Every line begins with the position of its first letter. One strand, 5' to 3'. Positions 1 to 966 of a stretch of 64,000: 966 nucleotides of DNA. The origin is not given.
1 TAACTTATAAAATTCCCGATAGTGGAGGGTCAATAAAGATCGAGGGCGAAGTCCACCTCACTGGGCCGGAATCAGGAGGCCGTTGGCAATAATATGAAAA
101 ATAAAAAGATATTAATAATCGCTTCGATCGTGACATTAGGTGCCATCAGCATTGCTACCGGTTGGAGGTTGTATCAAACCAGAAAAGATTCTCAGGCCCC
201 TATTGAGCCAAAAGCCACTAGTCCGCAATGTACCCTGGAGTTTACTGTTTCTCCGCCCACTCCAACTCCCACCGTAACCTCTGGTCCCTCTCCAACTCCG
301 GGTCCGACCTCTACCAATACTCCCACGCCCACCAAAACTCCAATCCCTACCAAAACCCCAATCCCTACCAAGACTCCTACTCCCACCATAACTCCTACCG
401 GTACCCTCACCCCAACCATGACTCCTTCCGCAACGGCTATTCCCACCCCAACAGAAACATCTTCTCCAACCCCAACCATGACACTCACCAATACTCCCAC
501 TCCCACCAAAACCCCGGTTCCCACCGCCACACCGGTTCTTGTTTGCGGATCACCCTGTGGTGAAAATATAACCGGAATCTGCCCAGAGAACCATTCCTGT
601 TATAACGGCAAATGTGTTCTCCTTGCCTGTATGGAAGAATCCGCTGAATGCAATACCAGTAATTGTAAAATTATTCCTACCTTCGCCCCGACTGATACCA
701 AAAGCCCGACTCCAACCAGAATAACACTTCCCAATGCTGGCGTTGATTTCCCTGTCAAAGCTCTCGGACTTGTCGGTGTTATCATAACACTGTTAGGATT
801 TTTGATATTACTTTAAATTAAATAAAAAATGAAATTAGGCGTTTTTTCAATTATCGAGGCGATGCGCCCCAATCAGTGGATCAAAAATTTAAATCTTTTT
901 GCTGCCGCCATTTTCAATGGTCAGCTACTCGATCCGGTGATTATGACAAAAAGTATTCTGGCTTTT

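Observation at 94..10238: Lipid-linked pentose donor plus GT-C glycosyltransferase cluster next to a Pro/Thr-repeat secreted protein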

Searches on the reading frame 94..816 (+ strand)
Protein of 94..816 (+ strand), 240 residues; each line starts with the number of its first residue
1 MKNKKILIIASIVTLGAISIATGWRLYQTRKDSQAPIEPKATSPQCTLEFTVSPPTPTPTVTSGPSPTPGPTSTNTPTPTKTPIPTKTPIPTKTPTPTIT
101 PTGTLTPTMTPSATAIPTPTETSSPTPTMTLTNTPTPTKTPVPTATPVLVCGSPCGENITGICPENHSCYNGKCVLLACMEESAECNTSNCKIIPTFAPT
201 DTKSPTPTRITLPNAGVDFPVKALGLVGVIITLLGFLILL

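Call 3: search_protein_families(library=pfam, proteins=[window:94-816:+], max_evalue=0.01)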
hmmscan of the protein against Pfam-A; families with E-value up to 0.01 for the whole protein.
window:94-816:+ (240 aa): 0 families

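Call 4: search_protein_families(library=ncbifam, proteins=[window:94-816:+], max_evalue=0.01)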
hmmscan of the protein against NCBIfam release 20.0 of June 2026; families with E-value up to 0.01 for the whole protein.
window:94-816:+ (240 aa): 0 families
